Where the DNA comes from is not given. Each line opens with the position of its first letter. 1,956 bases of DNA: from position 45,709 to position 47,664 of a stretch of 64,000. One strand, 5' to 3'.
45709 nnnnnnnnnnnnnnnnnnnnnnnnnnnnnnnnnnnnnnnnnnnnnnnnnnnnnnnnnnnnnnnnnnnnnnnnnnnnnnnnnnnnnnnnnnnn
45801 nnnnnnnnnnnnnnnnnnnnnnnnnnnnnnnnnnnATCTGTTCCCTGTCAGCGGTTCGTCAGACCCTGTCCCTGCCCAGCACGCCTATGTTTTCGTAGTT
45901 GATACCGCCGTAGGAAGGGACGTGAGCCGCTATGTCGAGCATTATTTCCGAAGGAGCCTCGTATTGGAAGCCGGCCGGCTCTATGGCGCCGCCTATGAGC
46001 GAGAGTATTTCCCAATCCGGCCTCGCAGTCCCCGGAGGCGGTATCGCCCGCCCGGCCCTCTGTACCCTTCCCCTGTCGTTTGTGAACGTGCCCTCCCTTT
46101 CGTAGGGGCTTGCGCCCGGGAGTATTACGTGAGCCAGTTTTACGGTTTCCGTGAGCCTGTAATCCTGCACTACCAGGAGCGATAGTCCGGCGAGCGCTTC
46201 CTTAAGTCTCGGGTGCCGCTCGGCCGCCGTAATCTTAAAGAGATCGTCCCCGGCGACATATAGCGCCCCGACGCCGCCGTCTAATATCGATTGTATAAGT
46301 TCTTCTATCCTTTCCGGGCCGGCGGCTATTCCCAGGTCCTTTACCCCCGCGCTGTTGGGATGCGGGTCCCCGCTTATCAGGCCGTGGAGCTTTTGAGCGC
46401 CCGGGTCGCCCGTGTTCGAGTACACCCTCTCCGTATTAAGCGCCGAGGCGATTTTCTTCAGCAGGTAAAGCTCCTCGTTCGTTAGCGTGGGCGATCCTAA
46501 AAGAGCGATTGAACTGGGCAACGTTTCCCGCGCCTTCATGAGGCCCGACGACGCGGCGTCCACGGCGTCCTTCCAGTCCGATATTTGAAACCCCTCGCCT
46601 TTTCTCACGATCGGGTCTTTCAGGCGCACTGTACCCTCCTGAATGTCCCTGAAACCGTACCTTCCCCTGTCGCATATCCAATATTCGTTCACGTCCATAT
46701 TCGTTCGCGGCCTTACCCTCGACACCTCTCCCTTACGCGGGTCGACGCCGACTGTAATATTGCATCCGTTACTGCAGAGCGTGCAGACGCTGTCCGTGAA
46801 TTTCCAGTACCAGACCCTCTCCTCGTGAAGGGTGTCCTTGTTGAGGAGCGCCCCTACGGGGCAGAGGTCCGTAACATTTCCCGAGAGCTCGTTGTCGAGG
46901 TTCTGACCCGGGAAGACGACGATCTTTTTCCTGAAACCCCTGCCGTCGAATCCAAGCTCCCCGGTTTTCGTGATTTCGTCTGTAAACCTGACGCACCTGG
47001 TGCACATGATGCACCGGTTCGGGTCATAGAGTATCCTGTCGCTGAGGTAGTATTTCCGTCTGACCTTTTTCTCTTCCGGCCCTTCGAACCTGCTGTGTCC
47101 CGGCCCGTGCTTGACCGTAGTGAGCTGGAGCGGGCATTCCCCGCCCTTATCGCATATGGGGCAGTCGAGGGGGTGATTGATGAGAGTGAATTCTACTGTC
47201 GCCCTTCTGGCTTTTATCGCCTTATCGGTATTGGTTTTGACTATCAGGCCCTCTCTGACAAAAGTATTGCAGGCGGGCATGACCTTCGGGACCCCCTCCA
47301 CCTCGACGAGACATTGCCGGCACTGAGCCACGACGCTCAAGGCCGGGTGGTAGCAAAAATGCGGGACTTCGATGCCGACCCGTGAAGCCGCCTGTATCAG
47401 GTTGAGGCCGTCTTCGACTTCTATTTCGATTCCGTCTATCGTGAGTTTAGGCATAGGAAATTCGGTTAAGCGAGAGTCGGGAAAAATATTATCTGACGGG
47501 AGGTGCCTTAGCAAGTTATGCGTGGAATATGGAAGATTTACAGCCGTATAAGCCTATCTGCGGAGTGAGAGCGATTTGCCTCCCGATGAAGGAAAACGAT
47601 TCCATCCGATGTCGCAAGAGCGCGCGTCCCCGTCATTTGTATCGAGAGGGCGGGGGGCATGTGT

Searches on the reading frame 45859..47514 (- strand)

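Call 64: search_protein_families(library=pfam, proteins=[window:45859-47514:-], max_evalue=0.001)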
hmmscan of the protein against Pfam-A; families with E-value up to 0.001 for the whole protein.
window:45859-47514:- (551 aa): 7 families
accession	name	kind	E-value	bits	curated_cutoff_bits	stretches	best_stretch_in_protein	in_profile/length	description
PF00384.28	Molybdopterin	-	9.1e-29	101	24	2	401-506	245-349/353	Molybdopterin oxidoreductase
PF22117.2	Fer4_Nqo3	-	5.6e-23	81.3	27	1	161-223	4-66/67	NADH-quinone oxidoreductase subunit 3, ferredoxin-like domain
PF13510.11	Fer2_4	-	1.2e-18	67.4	22.8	1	23-96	5-81/82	2Fe-2S iron-sulfur cluster binding domain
PF10588.14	NADH-G_4Fe-4S_3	-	3.3e-14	52.6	27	1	103-142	1-40/40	NADH-ubiquinone oxidoreductase-G iron-sulfur binding region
PF04879.21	Molybdop_Fe4S4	-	9.7e-11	41.9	22.7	1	238-289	2-51/55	Molybdopterin oxidoreductase Fe4S4 domain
PF22151.2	Fer4_NDSU1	-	8.8e-10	38.4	23.8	1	239-286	3-48/51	NADH-ubiquinone oxidoreductase NDSU1/NuoG-like, 4Fe-4S domain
PF00111.32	Fer2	-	6.8e-07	29.6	21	1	28-73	7-48/77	2Fe-2S iron-sulfur cluster binding domain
